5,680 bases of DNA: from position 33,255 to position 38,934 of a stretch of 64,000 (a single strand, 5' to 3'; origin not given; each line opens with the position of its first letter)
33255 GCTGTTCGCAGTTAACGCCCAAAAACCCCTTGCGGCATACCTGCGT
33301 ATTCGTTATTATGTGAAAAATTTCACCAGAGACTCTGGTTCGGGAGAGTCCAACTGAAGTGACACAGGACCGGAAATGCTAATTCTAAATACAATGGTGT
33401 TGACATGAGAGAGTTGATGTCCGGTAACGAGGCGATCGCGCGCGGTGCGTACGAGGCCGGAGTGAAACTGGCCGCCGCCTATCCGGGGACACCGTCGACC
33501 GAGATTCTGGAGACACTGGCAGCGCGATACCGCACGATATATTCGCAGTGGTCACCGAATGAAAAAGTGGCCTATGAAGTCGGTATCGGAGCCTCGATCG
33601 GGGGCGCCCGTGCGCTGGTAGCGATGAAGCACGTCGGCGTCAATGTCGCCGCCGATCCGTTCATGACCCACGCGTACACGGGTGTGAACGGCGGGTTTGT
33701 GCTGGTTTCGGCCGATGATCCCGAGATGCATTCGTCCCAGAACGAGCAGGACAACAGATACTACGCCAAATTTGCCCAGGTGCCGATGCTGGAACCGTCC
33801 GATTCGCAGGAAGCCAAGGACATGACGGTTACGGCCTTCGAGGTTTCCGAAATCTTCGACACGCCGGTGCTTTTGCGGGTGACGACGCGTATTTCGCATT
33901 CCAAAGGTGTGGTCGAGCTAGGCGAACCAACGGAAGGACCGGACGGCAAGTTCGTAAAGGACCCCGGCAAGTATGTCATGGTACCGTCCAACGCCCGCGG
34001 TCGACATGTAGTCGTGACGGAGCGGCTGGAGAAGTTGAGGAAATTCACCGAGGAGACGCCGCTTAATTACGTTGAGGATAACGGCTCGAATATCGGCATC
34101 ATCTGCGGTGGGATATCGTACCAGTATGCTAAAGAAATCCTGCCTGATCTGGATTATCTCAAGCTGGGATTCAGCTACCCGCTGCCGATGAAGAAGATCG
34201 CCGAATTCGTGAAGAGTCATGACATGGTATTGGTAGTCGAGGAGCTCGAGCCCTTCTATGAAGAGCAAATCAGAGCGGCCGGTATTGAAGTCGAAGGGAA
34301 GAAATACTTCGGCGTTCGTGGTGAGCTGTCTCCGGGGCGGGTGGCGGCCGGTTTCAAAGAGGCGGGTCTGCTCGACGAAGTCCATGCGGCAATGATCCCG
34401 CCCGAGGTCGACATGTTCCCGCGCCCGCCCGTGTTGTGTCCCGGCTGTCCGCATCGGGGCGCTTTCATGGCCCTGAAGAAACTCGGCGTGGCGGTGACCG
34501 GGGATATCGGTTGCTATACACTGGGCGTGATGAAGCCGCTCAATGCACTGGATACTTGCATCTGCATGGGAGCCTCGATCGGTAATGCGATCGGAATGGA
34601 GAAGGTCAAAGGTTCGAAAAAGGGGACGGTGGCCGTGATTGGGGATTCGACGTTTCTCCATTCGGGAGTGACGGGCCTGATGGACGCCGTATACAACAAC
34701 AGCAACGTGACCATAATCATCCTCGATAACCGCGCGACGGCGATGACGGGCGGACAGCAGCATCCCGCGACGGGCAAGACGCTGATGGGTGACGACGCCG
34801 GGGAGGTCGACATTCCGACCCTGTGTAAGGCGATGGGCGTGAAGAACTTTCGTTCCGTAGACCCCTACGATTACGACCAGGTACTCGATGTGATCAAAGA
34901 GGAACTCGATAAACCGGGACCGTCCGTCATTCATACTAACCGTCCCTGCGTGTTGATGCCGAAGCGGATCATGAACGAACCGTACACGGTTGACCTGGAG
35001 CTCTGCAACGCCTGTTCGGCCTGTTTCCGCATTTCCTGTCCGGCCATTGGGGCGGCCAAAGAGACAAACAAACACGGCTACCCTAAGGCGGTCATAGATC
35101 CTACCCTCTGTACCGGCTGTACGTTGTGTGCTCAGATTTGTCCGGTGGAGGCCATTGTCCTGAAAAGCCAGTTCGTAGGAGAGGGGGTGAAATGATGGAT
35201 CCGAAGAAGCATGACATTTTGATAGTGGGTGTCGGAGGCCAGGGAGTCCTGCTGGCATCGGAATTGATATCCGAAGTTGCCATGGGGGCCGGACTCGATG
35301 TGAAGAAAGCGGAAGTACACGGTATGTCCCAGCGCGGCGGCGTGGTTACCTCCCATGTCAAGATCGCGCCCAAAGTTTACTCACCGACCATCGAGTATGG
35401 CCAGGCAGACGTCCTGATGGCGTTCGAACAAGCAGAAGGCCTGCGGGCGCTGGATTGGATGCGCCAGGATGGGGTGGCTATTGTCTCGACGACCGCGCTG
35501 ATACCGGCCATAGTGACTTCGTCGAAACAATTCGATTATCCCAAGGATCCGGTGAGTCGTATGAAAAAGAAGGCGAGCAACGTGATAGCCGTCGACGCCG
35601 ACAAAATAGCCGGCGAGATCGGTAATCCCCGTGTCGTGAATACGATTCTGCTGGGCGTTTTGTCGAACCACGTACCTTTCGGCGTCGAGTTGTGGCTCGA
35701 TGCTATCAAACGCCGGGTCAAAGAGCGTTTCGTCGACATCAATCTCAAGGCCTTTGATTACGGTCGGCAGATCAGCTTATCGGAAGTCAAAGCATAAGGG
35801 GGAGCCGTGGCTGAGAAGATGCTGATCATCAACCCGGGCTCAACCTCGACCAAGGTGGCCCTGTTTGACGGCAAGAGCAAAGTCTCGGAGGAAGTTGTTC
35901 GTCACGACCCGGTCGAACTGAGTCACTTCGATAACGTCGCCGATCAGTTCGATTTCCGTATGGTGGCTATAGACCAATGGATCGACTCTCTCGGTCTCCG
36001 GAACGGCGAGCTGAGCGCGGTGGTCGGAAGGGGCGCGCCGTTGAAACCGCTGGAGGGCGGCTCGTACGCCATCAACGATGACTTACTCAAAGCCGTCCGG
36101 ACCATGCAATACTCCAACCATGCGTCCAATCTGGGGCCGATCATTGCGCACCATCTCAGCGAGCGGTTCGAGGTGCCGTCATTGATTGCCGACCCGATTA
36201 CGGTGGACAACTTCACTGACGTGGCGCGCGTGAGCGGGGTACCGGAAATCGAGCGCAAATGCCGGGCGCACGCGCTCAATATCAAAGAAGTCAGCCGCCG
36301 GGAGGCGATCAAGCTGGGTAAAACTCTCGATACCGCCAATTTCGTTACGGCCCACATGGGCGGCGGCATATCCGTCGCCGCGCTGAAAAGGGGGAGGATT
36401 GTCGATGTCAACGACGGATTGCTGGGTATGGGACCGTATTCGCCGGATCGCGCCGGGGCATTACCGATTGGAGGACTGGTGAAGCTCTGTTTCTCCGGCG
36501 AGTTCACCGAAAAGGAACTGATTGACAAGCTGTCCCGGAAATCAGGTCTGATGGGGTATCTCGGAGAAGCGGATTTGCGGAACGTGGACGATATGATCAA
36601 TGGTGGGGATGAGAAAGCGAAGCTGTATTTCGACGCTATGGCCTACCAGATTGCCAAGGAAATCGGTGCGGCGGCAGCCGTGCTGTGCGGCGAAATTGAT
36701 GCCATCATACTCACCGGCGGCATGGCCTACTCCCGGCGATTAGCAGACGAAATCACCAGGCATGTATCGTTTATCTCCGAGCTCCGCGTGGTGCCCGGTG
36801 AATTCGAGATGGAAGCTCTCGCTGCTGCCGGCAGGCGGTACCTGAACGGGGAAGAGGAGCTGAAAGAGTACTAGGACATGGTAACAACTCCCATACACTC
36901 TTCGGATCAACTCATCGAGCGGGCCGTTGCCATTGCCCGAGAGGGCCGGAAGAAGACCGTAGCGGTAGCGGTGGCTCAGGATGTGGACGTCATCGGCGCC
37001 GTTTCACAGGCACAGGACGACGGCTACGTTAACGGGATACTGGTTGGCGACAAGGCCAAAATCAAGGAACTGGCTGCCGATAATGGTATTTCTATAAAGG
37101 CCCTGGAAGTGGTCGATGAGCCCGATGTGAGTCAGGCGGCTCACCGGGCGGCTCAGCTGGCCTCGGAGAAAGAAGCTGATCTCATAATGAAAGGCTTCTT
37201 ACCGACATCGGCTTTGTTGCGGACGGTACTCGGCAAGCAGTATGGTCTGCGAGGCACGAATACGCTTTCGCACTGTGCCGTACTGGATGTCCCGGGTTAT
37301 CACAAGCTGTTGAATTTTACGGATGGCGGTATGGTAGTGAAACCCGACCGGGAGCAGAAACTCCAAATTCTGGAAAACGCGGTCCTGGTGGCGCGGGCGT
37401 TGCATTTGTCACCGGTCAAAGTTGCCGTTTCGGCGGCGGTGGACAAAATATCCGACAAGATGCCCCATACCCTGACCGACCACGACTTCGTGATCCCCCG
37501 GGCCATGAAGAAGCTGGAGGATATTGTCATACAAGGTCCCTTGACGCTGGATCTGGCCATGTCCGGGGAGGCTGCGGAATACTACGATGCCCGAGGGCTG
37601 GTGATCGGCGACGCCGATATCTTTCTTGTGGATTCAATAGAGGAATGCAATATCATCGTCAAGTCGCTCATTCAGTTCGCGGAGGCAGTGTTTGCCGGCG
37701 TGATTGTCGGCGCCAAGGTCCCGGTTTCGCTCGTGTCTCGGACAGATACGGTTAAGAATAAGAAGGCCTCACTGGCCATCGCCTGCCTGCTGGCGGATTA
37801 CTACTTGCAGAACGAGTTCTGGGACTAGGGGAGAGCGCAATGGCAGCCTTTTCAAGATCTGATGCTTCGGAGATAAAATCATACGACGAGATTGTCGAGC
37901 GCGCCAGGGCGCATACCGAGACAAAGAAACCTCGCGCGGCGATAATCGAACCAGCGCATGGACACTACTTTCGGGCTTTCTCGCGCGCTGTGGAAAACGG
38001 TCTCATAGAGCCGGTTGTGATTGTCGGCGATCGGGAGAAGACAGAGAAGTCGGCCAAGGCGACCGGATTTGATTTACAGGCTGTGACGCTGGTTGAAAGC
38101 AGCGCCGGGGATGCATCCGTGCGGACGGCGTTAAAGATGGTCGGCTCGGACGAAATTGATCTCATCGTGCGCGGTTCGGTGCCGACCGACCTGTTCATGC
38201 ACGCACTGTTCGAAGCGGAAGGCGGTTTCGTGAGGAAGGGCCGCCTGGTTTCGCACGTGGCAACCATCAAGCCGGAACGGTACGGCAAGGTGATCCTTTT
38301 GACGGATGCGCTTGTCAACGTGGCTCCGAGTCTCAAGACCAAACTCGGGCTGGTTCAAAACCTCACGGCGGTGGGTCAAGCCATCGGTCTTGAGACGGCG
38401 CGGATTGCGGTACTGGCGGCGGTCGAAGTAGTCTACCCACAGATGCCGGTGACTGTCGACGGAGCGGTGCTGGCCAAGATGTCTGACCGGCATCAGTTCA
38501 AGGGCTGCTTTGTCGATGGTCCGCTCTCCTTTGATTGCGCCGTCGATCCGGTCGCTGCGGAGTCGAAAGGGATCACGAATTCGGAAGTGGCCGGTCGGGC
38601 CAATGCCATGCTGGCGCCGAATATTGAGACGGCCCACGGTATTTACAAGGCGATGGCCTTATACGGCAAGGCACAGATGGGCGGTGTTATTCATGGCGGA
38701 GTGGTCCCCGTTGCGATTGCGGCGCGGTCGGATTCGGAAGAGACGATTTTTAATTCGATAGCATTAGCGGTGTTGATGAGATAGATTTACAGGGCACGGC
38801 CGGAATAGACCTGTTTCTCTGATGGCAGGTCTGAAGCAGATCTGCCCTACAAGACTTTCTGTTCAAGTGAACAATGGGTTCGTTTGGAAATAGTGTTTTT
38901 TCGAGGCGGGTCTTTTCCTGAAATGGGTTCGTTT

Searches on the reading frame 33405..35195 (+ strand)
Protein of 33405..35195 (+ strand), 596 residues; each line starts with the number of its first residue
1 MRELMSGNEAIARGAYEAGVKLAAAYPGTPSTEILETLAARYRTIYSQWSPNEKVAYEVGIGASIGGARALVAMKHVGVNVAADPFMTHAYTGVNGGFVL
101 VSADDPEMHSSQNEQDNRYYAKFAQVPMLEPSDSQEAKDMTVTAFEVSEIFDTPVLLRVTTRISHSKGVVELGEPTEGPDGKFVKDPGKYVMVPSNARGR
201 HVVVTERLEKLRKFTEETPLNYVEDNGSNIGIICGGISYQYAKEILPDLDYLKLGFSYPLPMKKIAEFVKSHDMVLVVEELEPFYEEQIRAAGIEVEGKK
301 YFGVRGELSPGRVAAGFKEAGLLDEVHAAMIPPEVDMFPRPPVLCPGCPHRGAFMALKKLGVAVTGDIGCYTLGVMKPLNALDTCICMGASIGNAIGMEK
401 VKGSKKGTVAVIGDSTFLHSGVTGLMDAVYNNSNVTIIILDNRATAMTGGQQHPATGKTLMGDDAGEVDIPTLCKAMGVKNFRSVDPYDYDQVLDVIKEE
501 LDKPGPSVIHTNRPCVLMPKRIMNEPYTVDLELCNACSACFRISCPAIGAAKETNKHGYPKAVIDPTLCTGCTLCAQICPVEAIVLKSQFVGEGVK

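Call 69: search_protein_families(library=pfam, proteins=[window:33405-35195:+], max_evalue=0.00001)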
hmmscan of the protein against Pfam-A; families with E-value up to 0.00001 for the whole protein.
window:33405-35195:+ (596 aa): 5 families
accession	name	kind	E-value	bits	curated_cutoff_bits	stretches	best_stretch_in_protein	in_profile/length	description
PF02775.26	TPP_enzyme_C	-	6.6e-28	97.9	21.9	1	367-510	1-150/151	Thiamine pyrophosphate enzyme, C-terminal TPP binding domain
PF01855.24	POR_N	-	2.9e-14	53.8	27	1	14-174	2-169/231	Pyruvate flavodoxin/ferredoxin oxidoreductase, thiamine diP-bdg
PF00037.32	Fer4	-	1e-08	35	21.1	1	563-584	2-23/24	4Fe-4S binding domain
PF12838.12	Fer4_7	-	6.9e-07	30.1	27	1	534-583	2-52/52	4Fe-4S dicluster domain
PF12837.12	Fer4_6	-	5e-06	26.6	25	0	562-584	2-24/24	4Fe-4S binding domain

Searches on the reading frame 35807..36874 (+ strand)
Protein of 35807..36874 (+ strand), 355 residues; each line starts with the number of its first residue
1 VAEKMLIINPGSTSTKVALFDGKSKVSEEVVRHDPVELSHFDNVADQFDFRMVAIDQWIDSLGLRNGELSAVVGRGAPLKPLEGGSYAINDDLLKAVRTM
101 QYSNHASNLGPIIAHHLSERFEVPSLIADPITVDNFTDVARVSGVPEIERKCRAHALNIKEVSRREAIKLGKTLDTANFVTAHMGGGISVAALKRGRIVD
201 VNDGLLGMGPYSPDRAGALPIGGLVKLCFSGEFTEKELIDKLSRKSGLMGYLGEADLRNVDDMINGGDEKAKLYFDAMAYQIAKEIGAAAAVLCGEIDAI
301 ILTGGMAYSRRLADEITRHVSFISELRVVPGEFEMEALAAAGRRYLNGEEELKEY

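Call 11: search_protein_families(library=pfam, proteins=[window:35807-36874:+], max_evalue=0.1)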
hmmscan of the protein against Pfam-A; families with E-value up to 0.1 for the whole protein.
window:35807-36874:+ (355 aa): 3 families
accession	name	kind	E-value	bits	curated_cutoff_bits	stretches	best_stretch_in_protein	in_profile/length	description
PF00871.23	Acetate_kinase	-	1.9e-23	83.2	22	1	150-307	173-333/392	Acetokinase family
PF00480.26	ROK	-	0.0073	16.3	22.9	1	252-320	192-258/294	ROK family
PF01869.26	BcrAD_BadFG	-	0.07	13.1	31.5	0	263-320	187-244/271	BadF/BadG/BcrA/BcrD ATPase family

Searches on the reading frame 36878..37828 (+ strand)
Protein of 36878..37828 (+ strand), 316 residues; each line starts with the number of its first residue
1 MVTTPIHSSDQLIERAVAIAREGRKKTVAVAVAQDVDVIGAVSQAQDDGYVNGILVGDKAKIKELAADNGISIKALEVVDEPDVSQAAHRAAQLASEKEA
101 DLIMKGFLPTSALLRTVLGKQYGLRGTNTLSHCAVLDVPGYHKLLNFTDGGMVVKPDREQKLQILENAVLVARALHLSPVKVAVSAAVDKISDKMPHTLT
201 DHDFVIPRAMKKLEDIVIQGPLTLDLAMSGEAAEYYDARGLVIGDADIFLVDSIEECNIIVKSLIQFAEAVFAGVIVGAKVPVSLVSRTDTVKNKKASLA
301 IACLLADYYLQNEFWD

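Call 11: search_protein_families(library=pfam, proteins=[window:36878-37828:+], max_evalue=0.1)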
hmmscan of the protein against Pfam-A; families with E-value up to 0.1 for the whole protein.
window:36878-37828:+ (316 aa): 3 families
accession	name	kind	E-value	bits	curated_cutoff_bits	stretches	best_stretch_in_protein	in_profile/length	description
PF01515.24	PTA_PTB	-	1.6e-32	113.6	24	2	85-302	102-318/319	Phosphate acetyl/butaryl transferase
PF00582.32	Usp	-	0.019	16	24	1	7-119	13-123/141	Universal stress protein family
PF17393.7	DUF5402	-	0.06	13.9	25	0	236-289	44-97/120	Family of unknown function (DUF5402)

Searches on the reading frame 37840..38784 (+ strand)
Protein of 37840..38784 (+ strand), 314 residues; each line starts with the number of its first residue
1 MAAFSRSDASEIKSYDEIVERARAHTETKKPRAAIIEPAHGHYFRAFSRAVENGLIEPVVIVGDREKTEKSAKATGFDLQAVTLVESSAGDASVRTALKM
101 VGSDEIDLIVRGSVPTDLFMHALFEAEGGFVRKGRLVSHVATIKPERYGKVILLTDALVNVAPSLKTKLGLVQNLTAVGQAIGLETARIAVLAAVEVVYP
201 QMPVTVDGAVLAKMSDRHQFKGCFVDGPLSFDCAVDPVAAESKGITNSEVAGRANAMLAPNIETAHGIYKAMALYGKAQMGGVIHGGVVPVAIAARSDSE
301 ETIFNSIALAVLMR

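Call 11: search_protein_families(library=pfam, proteins=[window:37840-38784:+], max_evalue=0.1)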
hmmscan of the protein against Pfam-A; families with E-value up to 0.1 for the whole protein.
window:37840-38784:+ (314 aa): 1 family
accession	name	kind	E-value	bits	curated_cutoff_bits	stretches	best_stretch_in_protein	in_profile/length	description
PF01515.24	PTA_PTB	-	2.7e-30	106.3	24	1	95-311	106-319/319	Phosphate acetyl/butaryl transferase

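Call 12: find_encoding_contigs(protein=window:37840-38784:+, flank=10000, max_places=10)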
Protein window:37840-38784:+ (314 aa): 1 contig read that carries it; 1 place shown.
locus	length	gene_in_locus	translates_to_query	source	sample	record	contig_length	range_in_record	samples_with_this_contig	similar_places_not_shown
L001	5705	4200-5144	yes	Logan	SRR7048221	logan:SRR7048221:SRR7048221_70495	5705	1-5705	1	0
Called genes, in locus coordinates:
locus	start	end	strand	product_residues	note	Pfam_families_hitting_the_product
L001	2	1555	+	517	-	?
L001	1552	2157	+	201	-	PF01558:POR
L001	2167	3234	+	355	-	PF00871:Acetate_kinase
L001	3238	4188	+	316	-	PF01515:PTA_PTB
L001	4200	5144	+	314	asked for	PF01515:PTA_PTB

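Call 20: find_homologous_proteins(query=window:37840-38784:+, max_evalue=1e-40)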
Query window:37840-38784:+ (314 aa): 427 proteins with E <= 1e-40 among 8000 candidates; the best 120 are listed.
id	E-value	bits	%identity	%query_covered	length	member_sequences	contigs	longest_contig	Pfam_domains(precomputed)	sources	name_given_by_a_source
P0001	3.3e-196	668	100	100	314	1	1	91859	PF01515.25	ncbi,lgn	-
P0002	4.7e-114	398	62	97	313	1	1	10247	PF01515.25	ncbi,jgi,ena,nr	ncbi:MAG: phosphate butyryltransferase [Candidatus Zixiibacteriota bacterium]|nr:MAG: phosphate buty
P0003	3.8e-113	395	60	97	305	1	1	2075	PF01515.25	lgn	-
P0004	4.9e-111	388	58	97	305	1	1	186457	PF01515.25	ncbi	-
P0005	3.1e-109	382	58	99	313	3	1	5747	PF01515.25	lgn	-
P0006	3.3e-108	379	57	96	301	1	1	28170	PF01515.25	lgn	-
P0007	1.2e-105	371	58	96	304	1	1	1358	PF01515.25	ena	-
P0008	1.6e-103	364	55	97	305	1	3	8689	PF01515.25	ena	-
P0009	1.9e-103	363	55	99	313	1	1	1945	PF01515.25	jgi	-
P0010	2.2e-103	363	57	97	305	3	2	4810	PF01515.25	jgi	-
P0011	6.1e-97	342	54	96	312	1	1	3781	PF01515.25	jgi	-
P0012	1.7e-96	341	53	100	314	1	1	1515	PF01515.25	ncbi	-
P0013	6.4e-96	339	55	96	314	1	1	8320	PF01515.25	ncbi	-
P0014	8.1e-96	338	55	96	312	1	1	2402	PF01515.25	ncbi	-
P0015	1.4e-95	338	54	96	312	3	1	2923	PF01515.25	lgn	-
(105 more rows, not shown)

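Call 25: find_encoding_contigs(protein=P0004, flank=6000, max_places=3)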
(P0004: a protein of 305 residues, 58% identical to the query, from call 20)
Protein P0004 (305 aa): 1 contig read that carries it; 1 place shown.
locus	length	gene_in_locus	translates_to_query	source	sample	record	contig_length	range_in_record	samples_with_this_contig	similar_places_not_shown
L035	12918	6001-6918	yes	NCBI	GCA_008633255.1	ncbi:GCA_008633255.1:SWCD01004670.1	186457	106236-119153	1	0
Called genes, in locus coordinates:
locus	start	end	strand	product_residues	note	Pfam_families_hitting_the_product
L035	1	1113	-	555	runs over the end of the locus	PF03320:FBPase_glpX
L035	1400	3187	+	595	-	PF01855:POR_N, PF02775:TPP_enzyme_C, PF12838:Fer4_7 (weak), PF00037:Fer4 (faint), PF12797:Fer4_2 (faint), PF13237:Fer4_10 (weak), PF14697:Fer4_21 (weak)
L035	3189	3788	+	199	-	PF01558:POR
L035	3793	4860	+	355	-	PF00871:Acetate_kinase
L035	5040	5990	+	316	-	PF01515:PTA_PTB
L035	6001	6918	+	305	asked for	PF01515:PTA_PTB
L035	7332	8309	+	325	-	PF00483:NTP_transferase, PF22640:ManC_GMP_beta-helix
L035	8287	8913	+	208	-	PF05036:SPOR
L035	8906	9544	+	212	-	PF01300:Sua5_yciO_yrdC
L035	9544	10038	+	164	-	PF01451:LMWPc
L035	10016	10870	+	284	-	PF11306:DUF3108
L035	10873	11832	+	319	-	-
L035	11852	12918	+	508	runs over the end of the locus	PF07837:FTCD_N, PF02971:FTCD, PF04961:FTCD_C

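Call 26: find_encoding_contigs(protein=P0002, flank=6000, max_places=3)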
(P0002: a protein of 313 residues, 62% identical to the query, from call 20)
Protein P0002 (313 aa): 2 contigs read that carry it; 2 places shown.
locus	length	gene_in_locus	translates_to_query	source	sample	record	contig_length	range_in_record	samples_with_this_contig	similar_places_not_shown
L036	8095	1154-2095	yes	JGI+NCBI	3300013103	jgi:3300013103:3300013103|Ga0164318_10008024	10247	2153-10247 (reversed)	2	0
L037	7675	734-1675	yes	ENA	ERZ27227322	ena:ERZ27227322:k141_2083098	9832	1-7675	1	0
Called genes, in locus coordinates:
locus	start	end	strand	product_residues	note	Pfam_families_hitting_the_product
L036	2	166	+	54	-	?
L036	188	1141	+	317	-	PF01515:PTA_PTB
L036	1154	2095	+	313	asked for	PF01515:PTA_PTB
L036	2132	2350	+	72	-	-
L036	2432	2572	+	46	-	-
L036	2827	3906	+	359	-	PF00483:NTP_transferase, PF12804:NTP_transf_3 (weak), PF22640:ManC_GMP_beta-helix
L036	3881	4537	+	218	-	-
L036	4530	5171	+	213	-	PF01300:Sua5_yciO_yrdC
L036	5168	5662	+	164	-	PF01451:LMWPc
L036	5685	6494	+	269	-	PF11306:DUF3108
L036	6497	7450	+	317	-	-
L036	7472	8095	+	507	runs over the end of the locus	PF07837:FTCD_N, PF02971:FTCD, PF04961:FTCD_C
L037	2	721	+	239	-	?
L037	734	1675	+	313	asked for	PF01515:PTA_PTB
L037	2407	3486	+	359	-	PF00483:NTP_transferase, PF12804:NTP_transf_3 (weak), PF22640:ManC_GMP_beta-helix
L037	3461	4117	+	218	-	-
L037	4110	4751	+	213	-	PF01300:Sua5_yciO_yrdC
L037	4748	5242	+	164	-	PF01451:LMWPc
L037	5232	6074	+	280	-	PF11306:DUF3108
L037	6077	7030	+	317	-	-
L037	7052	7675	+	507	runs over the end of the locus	PF07837:FTCD_N, PF02971:FTCD, PF04961:FTCD_C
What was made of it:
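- A long spacer at this position is seen in all three relatives examined (413 and 731 nt; calls 25, 26).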
